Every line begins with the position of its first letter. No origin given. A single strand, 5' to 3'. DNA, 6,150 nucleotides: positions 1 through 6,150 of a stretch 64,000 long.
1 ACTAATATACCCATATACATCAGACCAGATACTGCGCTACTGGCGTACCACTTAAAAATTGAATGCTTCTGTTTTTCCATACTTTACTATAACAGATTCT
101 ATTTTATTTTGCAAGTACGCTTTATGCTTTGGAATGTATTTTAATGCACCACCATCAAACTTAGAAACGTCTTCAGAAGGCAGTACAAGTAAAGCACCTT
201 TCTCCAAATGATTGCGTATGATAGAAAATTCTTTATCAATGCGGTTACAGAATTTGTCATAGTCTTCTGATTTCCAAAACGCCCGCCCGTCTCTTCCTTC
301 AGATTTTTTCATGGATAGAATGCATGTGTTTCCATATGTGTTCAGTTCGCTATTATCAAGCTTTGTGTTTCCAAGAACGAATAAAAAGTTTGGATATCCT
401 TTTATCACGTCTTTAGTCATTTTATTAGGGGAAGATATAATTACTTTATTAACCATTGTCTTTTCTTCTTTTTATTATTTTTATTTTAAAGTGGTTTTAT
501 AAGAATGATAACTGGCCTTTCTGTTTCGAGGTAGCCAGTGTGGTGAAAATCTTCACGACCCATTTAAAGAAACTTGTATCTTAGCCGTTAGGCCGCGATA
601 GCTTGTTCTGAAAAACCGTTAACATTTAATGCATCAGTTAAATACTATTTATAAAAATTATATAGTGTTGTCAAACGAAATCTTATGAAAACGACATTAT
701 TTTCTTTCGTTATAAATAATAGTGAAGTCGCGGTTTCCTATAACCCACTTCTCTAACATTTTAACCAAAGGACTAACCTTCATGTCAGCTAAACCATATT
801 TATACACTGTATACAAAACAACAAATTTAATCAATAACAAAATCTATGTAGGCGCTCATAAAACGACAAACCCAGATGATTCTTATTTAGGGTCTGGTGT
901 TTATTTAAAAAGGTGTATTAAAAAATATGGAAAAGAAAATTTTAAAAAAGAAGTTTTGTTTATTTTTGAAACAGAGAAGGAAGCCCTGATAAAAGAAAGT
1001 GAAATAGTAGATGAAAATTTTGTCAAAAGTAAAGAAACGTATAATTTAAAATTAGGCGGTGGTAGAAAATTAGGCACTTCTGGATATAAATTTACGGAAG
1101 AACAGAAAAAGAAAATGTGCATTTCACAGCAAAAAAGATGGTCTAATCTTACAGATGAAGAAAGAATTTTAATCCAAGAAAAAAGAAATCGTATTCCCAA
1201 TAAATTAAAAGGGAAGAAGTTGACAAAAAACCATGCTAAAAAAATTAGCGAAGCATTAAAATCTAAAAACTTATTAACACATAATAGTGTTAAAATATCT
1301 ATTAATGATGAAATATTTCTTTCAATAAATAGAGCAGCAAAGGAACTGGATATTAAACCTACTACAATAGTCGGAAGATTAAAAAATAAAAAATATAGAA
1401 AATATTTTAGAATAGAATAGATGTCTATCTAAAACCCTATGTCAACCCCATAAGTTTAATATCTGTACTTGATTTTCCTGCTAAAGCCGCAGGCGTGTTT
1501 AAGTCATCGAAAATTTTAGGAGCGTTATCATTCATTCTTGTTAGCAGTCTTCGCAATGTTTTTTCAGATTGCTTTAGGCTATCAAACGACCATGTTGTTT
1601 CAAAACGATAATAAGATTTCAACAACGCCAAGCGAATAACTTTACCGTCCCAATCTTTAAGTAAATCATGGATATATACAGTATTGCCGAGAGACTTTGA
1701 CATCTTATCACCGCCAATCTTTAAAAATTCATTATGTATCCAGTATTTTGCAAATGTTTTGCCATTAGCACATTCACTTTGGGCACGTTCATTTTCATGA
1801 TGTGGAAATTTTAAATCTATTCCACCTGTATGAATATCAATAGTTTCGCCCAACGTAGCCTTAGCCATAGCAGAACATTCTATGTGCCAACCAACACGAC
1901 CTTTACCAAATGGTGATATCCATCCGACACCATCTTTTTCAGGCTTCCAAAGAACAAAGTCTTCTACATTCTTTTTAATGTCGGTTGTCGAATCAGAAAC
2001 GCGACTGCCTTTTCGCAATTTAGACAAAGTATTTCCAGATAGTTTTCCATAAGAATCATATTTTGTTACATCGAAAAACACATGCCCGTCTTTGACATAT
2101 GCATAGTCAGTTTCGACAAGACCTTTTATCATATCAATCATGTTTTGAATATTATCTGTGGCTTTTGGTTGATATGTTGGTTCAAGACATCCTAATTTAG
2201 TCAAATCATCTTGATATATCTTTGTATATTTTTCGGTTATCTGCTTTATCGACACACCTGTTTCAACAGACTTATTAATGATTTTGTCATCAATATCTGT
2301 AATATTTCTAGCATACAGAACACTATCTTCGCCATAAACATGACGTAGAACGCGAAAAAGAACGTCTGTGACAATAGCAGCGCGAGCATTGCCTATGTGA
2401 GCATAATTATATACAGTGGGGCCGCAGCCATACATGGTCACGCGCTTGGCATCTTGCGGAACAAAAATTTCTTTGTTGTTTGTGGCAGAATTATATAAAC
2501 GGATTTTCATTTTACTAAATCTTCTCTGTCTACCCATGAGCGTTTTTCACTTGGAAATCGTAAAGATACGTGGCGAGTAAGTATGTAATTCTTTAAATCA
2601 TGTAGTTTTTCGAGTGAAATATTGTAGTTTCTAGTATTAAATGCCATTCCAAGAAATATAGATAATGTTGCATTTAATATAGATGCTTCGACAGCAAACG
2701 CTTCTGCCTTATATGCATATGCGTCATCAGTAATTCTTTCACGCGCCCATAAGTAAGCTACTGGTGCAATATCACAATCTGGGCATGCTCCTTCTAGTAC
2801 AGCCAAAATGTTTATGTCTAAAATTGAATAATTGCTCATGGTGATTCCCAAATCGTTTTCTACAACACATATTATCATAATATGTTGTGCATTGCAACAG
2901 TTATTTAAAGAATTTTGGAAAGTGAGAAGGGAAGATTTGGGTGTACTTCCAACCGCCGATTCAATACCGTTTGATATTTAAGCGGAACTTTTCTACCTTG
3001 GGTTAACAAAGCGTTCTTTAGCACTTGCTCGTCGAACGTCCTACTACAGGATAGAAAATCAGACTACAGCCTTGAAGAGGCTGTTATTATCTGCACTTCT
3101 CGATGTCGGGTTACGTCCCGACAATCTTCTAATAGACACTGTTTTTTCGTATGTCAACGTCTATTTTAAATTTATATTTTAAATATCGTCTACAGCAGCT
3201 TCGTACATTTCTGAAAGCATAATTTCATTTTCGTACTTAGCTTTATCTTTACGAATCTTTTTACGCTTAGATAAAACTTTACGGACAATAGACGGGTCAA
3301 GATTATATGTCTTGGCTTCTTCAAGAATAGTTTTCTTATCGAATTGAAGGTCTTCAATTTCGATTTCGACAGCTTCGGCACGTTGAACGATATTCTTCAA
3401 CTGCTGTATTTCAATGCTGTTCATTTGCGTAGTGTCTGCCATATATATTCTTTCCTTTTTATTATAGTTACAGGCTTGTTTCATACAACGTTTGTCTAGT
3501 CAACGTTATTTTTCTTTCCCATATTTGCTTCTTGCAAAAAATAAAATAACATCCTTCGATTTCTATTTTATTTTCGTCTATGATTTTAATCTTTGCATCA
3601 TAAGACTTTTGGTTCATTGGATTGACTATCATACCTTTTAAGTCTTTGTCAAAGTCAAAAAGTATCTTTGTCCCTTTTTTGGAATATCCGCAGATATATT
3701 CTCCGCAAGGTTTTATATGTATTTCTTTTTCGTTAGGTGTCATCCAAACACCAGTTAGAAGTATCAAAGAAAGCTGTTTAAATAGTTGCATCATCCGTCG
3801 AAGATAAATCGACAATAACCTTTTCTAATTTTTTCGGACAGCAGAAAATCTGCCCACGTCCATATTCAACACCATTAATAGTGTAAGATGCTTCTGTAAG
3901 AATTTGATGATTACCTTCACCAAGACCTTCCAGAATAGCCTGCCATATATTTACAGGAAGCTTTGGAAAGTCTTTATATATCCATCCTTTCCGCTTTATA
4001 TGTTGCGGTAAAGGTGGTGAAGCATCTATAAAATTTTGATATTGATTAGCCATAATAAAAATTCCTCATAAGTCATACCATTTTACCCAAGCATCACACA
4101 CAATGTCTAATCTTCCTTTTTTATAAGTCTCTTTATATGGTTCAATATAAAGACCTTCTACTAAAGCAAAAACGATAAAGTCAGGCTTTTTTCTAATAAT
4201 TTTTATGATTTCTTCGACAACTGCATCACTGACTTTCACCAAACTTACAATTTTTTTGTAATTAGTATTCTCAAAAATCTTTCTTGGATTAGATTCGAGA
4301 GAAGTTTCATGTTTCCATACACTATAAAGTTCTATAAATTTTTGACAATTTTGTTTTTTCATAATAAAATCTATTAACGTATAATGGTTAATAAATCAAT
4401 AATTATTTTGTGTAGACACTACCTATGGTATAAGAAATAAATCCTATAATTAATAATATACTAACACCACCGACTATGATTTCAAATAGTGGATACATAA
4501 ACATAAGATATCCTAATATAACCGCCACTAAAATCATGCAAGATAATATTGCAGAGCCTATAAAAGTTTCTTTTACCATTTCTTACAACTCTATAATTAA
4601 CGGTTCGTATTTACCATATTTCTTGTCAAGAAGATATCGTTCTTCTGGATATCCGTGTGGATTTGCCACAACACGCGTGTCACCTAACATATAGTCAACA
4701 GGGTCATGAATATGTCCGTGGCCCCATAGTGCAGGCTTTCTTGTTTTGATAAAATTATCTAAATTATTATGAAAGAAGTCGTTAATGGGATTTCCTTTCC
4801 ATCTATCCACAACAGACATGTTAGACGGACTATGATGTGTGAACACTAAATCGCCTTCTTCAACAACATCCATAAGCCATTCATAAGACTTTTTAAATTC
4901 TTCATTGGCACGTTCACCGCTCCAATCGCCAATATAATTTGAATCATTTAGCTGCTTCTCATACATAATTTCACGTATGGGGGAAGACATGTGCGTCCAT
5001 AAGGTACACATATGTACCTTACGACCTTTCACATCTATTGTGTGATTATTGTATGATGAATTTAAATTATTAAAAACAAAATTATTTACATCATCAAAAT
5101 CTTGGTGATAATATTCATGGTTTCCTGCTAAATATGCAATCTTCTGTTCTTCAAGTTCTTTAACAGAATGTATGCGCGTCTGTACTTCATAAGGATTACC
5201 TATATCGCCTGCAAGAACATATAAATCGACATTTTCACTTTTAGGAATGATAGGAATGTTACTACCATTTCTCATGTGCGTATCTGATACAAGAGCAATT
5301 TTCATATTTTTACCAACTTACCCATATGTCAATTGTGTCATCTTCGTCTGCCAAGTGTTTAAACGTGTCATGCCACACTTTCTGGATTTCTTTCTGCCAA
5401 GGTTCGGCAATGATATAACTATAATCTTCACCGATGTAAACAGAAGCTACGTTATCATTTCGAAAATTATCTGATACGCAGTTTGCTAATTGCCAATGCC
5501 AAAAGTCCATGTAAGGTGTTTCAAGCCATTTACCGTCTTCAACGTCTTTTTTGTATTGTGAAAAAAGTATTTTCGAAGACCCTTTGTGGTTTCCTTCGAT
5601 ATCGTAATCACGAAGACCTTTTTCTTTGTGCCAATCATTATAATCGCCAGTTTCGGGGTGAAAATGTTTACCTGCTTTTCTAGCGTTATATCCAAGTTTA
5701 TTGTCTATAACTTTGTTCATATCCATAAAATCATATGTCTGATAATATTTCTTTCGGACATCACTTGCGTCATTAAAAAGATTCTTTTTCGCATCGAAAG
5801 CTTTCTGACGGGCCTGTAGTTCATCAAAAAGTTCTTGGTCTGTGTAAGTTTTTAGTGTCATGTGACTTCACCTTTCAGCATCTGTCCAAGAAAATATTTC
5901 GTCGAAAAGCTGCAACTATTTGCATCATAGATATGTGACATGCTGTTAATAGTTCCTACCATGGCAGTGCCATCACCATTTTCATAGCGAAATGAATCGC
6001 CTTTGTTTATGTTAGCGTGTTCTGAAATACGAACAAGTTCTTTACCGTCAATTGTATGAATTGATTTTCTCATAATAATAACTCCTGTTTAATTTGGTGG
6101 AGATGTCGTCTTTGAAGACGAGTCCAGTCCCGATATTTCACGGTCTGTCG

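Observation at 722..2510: Phage-encoded cysteinyl-tRNA synthetase, C-terminally truncated exactly where a GIY-YIG homing endonuclease gene abuts it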

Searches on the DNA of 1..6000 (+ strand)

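Call 9: search_dna_similar(query=window:1-6000:+, collection=phages, mode=near, max_rows=30)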
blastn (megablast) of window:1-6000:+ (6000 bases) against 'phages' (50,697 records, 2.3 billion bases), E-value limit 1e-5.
No match.
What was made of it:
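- Tried and rejected: megablast of 1-6000 against 50,697 phage records (call 9);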

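Call 30: search_rna_families(source=window, start=1, end=4000, threshold=evalue, max_evalue=1)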
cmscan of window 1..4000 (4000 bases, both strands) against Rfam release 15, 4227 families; matches with E-value up to 1: 0.
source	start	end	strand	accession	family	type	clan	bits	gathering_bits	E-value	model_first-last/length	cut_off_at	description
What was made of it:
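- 457..781 (.): 325-nt non-coding region between the HEG start and the next minus-strand gene. It holds divergent T4-late-promoter-like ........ boxes at 711-718 (+, 64 nt before the HEG ATG) and 646-653 (-). It contains no CysRS remnant. Rfam gives no hit (call 30).
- On Free-standing GIY-YIG homing endonuclease (Seg-like): There is no Rfam hit (group I intron or any other family) in 1-4000 at E≤1 (call 30).
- On Group I intron-encoded endonuclease: No intron model matches (call 30).
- Tried and rejected: Rfam at E≤1 gave no hit in 1-4000 (call 30).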
